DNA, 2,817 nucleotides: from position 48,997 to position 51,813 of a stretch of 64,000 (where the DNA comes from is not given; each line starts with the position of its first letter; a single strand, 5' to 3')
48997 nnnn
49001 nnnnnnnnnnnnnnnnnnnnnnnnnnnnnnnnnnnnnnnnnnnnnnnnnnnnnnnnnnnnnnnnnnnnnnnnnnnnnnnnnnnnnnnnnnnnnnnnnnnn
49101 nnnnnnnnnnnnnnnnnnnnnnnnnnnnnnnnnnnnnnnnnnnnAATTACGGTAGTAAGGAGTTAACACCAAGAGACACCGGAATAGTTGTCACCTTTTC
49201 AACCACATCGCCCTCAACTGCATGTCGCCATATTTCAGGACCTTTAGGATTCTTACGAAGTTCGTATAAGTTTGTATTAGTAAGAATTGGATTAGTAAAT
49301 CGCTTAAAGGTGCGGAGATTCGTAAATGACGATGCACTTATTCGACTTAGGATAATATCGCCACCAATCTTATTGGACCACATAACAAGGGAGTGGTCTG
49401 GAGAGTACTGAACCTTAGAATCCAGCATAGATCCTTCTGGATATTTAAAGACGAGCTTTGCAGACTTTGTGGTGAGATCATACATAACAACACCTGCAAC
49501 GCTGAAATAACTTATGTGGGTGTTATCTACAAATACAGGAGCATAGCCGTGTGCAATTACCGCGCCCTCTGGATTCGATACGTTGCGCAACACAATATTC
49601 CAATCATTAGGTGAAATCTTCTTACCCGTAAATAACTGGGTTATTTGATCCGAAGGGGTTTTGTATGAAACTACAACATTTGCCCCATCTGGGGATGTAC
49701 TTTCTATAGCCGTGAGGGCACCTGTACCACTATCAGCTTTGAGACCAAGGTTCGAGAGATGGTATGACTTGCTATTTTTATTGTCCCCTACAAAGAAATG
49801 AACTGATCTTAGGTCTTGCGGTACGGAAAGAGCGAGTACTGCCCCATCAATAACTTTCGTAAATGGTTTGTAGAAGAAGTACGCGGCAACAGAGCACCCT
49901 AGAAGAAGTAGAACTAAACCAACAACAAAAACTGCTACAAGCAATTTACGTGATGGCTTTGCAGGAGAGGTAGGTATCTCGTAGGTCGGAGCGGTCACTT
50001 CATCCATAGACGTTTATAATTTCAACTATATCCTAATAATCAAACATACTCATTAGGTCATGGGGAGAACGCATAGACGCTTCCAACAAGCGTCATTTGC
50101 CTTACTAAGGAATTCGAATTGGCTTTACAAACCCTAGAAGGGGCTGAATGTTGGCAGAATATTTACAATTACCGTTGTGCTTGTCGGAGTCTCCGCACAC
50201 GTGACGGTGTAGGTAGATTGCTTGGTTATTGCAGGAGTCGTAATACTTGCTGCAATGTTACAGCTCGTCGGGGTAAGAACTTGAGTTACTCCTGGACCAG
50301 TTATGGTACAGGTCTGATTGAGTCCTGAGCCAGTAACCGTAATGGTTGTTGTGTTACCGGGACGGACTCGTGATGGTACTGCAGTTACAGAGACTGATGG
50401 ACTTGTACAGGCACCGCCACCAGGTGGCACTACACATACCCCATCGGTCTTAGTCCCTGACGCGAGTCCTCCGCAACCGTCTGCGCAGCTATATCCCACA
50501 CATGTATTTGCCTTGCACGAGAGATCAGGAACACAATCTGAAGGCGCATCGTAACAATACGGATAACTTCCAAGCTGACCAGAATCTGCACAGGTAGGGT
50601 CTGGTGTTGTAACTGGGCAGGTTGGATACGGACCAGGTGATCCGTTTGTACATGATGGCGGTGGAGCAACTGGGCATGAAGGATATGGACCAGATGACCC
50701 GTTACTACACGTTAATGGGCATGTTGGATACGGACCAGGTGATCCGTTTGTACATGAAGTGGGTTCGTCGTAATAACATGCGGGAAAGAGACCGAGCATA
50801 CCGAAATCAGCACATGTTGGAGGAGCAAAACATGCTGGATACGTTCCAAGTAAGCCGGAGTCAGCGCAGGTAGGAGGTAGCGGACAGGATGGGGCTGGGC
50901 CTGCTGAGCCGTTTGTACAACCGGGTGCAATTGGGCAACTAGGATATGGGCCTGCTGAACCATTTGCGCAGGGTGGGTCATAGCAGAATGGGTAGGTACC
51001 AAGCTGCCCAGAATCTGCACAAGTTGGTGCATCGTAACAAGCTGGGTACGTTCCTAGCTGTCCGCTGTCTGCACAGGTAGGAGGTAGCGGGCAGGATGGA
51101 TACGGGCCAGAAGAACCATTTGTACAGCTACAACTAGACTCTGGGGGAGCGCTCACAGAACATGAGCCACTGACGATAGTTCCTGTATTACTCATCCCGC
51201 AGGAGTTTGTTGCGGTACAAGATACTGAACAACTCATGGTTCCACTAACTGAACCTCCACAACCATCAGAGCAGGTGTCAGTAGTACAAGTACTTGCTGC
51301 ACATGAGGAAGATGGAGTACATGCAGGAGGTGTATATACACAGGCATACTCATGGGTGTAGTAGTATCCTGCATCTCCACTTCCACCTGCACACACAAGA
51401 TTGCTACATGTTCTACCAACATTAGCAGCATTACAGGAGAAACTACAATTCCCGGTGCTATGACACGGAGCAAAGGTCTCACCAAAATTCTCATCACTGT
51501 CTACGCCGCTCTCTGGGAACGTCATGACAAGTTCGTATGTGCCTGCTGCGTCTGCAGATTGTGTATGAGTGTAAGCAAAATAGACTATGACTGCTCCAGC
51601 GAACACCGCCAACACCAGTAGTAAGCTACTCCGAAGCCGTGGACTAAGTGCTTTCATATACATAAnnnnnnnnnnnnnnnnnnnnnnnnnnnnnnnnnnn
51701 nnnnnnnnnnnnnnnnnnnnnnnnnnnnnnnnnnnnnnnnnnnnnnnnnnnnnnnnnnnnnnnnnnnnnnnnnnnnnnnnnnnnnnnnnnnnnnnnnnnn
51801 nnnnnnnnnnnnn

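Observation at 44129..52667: Three tandem copies of a translationally coupled two-gene cassette: membrane-anchored PD40 beta-propeller protein plus secreted Cys-rich PACP-repeat protein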

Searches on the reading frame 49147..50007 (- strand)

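Call 6: search_protein_families(library=pfam, proteins=[window:49147-50007:-], max_evalue=1)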
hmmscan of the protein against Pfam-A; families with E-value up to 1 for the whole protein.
window:49147-50007:- (286 aa): 1 family
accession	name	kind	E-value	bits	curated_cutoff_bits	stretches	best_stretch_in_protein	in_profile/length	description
PF11239.13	DUF3040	-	0.11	13.3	24.7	1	19-42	44-67/84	Protein of unknown function (DUF3040)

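Call 35: search_protein_families(library=ncbifam, proteins=[window:49147-50007:-], max_evalue=1)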
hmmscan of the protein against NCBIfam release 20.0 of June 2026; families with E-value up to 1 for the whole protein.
window:49147-50007:- (286 aa): 1 family
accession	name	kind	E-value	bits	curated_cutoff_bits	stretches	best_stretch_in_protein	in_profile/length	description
NF052337.1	tail_tube_6XGR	equivalog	0.094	12.1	60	1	50-130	101-181/245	phage tail tube protein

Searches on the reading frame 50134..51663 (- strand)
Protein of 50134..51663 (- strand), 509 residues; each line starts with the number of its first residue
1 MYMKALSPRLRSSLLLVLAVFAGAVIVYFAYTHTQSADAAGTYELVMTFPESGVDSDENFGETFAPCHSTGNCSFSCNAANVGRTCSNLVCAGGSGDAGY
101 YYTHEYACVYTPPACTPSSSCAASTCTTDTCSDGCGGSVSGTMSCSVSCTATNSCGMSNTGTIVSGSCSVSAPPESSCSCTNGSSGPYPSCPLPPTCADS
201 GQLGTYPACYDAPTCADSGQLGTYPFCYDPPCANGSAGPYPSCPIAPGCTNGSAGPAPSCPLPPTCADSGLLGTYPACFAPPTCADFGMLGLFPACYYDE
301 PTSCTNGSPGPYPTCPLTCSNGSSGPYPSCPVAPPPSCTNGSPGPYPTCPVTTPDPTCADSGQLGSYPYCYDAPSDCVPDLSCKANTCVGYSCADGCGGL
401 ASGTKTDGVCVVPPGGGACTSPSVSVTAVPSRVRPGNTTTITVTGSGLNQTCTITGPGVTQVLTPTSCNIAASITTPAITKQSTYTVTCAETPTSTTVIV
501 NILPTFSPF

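Call 6: search_protein_families(library=pfam, proteins=[window:50134-51663:-], max_evalue=1)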
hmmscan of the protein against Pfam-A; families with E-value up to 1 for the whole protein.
window:50134-51663:- (509 aa): 2 families
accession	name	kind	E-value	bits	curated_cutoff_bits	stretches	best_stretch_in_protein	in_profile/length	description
PF09099.16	Qn_am_d_aIII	-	0.12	13.2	22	1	426-472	4-52/82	Quinohemoprotein amine dehydrogenase, alpha subunit domain III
PF18079.6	AglB_L1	-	0.43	11.1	23.6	1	29-57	28-56/87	Archaeal glycosylation protein B long peripheral domain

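Call 12: find_homologous_proteins(query=window:50134-51663:-)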
Query window:50134-51663:- (509 aa): 31 proteins with E <= 0.001 among 8000 candidates.
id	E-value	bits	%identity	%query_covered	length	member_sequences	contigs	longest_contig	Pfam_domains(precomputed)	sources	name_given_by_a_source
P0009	1.3e-87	313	50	70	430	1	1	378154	-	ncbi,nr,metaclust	ncbi:MAG: hypothetical protein AB203_01635 [Parcubacteria bacterium C7867-008]|nr:MAG: hypothetical 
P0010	6.0e-85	304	55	49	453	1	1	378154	-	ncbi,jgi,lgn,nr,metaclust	ncbi:MAG: hypothetical protein AB203_01655 [Parcubacteria bacterium C7867-008]|nr:MAG: hypothetical 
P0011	2.6e-81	292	51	41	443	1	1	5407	-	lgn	-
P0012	2.0e-71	260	54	48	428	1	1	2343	-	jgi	jgi:hypothetical protein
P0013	4.9e-65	239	64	36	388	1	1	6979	-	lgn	-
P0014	2.3e-61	227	40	45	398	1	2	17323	-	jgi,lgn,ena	-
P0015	1.1e-58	218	59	29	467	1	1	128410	-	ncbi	-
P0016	3.4e-57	213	36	17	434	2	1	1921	-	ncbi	ncbi:MAG: hypothetical protein AABX51_09255 [Nanoarchaeota archaeon]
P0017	1.3e-54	204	61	31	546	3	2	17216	-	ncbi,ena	-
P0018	2.5e-50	190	39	56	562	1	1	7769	-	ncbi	-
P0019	1.7e-47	181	51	29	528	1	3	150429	-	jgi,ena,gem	-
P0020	1.8e-45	174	31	100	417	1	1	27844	-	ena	-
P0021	1.2e-42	165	66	22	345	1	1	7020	PF07705.18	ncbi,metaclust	ncbi:MAG: putative cell adhesion protein, partial [Parcubacteria bacterium C7867-004]|metaclust:stat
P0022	4.9e-42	163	34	100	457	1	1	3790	-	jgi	jgi:hypothetical protein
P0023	2.3e-39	154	34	62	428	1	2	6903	-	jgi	jgi:hypothetical protein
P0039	4.5e-6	44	47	18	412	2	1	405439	-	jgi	-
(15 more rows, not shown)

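Call 23: find_encoding_contigs(protein=P0015, flank=6000, max_places=2)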
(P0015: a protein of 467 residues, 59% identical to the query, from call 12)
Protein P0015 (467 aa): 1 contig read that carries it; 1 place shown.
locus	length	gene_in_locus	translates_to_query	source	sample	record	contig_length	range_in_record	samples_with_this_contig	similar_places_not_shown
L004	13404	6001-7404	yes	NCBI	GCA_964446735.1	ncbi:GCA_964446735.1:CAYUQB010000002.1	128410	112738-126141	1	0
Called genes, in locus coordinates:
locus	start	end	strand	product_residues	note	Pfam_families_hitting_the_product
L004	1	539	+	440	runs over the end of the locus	-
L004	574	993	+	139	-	-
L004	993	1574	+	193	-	PF00274:Glycolytic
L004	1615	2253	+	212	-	PF01386:Ribosomal_L25p, PF14693:Ribosomal_TL5_C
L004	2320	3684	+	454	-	-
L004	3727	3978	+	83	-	PF01197:Ribosomal_L31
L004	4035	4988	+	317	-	PF03462:PCRF, PF00472:RF-1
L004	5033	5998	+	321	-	-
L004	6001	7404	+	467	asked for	-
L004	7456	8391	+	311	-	-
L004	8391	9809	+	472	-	-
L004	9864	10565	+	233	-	PF00318:Ribosomal_S2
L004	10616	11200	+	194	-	PF25025:EF-Ts_N (weak), PF00889:EF_TS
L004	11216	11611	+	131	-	-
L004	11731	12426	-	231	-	-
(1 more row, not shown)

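Call 24: find_encoding_contigs(protein=P0019, flank=6000, max_places=2)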
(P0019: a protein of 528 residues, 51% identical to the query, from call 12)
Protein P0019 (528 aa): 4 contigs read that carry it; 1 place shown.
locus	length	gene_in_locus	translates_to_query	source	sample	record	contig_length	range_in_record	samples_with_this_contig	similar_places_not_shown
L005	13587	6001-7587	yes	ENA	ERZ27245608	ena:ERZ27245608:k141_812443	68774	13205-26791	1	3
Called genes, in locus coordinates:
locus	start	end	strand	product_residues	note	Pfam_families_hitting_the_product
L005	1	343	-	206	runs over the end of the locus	PF01180:DHO_dh (weak)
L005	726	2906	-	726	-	PF17191:RecG_wedge, PF01336:tRNA_anti-codon (weak), PF00270:DEAD, PF04851:ResIII, PF00271:Helicase_C, PF19833:RecG_dom3_C (weak)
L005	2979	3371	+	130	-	-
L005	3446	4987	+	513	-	PF01520:Amidase_3, PF01471:PG_binding_1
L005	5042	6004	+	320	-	-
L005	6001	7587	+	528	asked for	-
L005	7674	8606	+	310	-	-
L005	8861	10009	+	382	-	PF00390:malic, PF03949:Malic_M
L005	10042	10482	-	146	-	PF00293:NUDIX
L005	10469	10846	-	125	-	-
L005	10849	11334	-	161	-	-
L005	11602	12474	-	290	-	-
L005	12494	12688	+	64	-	-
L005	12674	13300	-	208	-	-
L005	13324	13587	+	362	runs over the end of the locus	PF11104:PilM_2, PF14450:FtsA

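Call 25: find_encoding_contigs(protein=P0039, flank=6000, max_places=2)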
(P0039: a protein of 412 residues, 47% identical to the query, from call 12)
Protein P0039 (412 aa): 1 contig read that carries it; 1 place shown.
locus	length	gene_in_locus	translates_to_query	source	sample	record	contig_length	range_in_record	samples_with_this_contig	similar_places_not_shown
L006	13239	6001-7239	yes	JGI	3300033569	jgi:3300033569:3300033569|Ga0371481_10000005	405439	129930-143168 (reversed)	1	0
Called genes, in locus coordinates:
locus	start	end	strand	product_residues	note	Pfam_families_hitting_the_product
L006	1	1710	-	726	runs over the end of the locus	PF17191:RecG_wedge, PF01336:tRNA_anti-codon (weak), PF00270:DEAD, PF04851:ResIII, PF00271:Helicase_C, PF19833:RecG_dom3_C (weak)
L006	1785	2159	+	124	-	-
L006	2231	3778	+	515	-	PF01520:Amidase_3 (weak), PF01471:PG_binding_1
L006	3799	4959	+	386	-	PF00390:malic, PF03949:Malic_M, PF00899:ThiF (faint)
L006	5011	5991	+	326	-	-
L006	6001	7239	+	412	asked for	-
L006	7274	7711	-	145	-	PF00293:NUDIX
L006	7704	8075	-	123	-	-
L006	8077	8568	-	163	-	-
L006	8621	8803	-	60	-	-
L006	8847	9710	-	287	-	-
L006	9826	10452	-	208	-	-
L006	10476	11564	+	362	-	PF11104:PilM_2, PF14450:FtsA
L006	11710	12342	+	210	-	-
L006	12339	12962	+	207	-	-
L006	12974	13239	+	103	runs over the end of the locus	-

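Call 35: search_protein_families(library=ncbifam, proteins=[window:50134-51663:-], max_evalue=1)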
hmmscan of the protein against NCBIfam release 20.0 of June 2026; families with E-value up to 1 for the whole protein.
window:50134-51663:- (509 aa): 0 families

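Call 36: search_solved_structures(query=window:50134-51663:-, max_evalue=1)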
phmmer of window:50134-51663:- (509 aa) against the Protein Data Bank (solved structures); distinct sequences matched with E-value up to 1: 0.

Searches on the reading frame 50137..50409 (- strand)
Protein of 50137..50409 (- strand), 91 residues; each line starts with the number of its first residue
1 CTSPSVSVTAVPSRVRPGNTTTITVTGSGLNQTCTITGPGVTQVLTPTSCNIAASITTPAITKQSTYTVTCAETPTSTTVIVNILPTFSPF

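Call 74: find_homologous_proteins(query=A5, max_evalue=0.001)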
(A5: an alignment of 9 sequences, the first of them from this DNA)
Query A5 (9 sequences) (91 aa, profile of the alignment): 3 proteins with E <= 0.001 among 2076 candidates.
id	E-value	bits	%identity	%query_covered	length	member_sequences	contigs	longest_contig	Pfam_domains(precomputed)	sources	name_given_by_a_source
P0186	9.8e-27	111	46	95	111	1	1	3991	-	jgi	jgi:hypothetical protein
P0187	2.9e-26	110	70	100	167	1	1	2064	-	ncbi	ncbi:MAG: hypothetical protein AAB037_02030 [Chloroflexota bacterium]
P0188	1.2e-8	53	41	91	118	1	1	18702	-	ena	-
